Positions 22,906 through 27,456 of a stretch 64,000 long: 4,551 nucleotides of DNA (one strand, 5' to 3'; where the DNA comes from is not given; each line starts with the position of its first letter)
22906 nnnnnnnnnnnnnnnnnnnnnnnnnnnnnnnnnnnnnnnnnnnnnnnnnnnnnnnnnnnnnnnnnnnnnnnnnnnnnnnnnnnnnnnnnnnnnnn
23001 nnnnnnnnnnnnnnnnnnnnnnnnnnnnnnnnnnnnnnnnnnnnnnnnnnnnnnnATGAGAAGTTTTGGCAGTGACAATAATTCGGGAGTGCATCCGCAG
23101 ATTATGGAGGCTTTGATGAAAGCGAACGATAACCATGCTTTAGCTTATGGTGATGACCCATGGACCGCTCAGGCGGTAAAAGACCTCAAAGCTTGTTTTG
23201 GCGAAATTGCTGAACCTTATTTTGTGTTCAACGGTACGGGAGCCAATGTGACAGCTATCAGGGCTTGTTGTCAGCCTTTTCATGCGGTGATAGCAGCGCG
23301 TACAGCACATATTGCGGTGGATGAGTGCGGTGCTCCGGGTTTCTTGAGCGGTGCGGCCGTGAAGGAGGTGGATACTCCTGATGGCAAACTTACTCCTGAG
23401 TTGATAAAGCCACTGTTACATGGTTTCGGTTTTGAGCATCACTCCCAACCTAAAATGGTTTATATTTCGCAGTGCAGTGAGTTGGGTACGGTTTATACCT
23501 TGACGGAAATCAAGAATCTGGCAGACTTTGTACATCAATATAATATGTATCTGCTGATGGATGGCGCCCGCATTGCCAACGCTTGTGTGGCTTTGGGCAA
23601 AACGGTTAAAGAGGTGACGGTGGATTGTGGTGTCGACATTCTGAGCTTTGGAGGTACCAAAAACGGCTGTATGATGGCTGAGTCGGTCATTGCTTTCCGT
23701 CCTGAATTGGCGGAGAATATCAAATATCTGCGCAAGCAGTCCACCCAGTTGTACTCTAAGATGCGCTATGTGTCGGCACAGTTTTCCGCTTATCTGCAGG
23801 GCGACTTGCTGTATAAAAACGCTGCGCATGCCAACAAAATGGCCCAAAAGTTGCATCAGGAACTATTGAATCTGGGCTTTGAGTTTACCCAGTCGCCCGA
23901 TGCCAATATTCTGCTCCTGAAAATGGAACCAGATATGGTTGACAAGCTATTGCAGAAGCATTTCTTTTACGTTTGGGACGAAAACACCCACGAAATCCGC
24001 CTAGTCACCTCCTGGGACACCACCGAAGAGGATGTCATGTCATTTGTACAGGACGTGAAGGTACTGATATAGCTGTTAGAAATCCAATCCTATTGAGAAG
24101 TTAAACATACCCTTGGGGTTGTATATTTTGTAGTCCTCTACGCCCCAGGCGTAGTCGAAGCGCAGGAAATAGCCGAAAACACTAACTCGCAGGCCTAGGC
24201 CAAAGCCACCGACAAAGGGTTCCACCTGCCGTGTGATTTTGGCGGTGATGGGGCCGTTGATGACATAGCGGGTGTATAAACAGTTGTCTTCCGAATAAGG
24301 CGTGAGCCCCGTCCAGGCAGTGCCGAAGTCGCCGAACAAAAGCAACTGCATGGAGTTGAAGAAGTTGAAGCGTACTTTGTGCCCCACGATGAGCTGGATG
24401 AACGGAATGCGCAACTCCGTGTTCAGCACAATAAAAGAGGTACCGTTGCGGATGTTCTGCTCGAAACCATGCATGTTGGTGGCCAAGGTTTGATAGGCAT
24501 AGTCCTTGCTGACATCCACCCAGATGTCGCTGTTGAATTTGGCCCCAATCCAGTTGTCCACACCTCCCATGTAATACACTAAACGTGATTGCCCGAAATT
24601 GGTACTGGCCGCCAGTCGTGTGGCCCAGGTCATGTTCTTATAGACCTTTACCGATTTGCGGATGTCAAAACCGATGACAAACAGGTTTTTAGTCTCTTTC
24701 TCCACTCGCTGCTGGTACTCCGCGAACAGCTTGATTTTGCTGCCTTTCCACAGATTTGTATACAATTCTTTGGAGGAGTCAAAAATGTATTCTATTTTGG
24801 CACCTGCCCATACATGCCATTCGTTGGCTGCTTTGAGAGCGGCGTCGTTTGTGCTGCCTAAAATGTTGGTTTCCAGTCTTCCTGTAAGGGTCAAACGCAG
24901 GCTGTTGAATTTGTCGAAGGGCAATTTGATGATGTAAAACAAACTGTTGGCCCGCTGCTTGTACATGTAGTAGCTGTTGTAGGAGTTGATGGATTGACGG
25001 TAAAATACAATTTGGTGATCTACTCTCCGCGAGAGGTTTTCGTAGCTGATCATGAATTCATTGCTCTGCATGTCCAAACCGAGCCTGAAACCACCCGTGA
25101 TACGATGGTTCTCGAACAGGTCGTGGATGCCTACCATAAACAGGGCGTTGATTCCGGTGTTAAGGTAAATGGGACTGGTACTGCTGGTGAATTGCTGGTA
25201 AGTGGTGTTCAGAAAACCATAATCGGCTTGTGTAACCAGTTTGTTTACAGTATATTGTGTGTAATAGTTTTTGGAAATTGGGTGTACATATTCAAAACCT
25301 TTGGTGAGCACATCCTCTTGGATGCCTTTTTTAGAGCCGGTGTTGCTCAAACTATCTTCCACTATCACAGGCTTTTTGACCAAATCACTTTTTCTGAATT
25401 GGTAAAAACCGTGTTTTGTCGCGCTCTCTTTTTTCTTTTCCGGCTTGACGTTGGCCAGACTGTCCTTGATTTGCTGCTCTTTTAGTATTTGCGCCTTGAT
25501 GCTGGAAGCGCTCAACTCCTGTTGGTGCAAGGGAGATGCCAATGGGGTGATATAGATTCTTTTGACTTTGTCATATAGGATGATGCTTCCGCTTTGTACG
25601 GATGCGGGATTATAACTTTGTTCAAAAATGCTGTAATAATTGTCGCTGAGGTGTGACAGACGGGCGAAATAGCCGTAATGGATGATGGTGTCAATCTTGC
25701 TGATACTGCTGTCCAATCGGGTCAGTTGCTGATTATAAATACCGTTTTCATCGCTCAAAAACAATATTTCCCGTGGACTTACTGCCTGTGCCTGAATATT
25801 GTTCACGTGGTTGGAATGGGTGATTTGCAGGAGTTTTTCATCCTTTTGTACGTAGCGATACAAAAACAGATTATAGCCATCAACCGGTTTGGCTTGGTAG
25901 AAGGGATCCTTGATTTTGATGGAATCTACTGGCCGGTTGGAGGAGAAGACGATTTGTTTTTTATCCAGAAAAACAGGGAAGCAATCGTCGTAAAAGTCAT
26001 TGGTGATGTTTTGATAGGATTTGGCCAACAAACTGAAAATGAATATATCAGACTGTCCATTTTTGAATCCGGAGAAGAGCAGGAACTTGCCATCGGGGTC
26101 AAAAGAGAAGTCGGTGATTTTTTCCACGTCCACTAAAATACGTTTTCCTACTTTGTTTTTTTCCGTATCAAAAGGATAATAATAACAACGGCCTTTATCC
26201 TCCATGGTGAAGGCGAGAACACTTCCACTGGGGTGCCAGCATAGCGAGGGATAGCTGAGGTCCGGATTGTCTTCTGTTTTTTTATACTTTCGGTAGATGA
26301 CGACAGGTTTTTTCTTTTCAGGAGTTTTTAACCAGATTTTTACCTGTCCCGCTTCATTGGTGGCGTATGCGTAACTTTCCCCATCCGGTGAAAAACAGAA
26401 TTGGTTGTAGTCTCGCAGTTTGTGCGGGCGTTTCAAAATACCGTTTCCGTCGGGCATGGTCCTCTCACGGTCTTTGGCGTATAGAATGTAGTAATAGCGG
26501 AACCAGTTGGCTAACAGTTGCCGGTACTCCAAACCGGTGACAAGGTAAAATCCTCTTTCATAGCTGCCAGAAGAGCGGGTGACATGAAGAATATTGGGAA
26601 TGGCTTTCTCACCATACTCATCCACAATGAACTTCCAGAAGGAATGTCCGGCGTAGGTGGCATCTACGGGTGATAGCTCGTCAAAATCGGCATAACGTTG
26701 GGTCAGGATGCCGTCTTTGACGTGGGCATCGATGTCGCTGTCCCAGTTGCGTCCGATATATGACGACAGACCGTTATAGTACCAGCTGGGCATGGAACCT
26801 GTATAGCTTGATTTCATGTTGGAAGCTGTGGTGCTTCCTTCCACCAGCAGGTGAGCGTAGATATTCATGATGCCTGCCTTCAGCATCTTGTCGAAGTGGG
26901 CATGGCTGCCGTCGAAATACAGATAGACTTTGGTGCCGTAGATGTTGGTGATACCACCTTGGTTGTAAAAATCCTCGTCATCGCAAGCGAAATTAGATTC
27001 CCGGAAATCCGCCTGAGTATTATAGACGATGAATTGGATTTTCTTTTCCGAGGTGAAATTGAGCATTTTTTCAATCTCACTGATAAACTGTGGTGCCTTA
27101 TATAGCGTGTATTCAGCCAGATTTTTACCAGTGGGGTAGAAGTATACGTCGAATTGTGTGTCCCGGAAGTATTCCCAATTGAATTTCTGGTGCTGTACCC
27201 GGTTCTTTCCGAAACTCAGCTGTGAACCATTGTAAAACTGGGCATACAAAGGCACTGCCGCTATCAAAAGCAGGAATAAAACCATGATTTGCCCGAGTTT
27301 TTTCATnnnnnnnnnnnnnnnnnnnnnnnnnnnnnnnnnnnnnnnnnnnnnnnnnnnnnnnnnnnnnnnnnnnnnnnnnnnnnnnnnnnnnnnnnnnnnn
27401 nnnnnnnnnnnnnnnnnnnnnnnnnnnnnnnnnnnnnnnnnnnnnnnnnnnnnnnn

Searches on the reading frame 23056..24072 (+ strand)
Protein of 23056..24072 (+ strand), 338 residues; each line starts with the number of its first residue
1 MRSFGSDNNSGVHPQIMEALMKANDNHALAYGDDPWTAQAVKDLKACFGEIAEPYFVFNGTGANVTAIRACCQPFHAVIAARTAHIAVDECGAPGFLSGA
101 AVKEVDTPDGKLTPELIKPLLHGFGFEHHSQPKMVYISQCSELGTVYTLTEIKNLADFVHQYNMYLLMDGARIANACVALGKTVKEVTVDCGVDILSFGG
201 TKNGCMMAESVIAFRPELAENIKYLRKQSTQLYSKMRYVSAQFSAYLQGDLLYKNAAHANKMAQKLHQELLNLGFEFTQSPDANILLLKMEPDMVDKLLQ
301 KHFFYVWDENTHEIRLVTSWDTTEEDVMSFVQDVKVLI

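Call 7: search_protein_families(library=pfam, proteins=[window:23056-24072:+], max_evalue=0.001)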
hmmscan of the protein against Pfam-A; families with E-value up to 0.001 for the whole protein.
window:23056-24072:+ (338 aa): 2 families
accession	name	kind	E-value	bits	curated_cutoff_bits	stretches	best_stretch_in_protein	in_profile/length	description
PF01212.27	Beta_elim_lyase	-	2.7e-49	168.5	27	1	4-290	2-285/288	Beta-eliminating lyase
PF00155.27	Aminotran_1_2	-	1.7e-10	41.1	19.7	1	10-308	17-332/361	Aminotransferase class I and II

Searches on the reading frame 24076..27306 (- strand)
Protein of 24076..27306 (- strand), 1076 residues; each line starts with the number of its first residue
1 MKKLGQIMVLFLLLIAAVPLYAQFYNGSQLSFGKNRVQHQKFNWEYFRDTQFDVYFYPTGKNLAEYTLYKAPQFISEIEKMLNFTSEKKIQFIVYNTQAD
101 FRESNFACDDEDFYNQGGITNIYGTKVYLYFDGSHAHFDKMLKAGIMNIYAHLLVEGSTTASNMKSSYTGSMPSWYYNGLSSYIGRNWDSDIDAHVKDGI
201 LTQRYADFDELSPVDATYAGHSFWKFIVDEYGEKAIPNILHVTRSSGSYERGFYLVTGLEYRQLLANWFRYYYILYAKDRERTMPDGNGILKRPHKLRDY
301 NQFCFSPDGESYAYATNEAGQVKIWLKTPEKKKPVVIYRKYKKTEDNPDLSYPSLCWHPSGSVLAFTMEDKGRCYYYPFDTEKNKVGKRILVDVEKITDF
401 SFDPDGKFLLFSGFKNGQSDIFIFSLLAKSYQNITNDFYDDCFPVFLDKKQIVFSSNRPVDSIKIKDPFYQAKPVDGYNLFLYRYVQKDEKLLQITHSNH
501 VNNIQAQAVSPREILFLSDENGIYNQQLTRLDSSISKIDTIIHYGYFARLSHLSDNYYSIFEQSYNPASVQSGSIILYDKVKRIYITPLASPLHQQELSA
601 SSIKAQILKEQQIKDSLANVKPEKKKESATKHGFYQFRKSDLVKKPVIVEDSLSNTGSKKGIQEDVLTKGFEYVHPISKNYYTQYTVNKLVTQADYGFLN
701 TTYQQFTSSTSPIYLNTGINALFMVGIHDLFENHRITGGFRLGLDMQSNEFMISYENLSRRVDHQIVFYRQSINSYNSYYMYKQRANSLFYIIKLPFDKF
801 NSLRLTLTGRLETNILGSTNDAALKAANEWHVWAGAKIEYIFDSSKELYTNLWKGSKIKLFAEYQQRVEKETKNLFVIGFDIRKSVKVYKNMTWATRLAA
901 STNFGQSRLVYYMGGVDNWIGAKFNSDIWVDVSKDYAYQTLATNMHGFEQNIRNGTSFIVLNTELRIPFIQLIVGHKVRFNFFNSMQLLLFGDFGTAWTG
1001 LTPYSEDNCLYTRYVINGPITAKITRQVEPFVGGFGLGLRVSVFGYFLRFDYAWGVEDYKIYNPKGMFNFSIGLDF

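Call 7: search_protein_families(library=pfam, proteins=[window:24076-27306:-], max_evalue=0.001)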
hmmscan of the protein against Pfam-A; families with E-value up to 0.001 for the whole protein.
window:24076-27306:- (1076 aa): 3 families
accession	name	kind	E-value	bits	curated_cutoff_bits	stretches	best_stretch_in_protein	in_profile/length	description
PF07676.18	PD40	-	2.8e-07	30.8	20.9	0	398-423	12-38/38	WD40-like Beta Propeller Repeat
PF25174.1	Beta-prop_THOC3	-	0.00041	19.9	305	0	303-425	52-157/272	THOC3 beta-propeller domain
PF24817.1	WD40_WDHD1_1st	-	0.00052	19.7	109.9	0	305-413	136-241/291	WDHD1 first WD40 domain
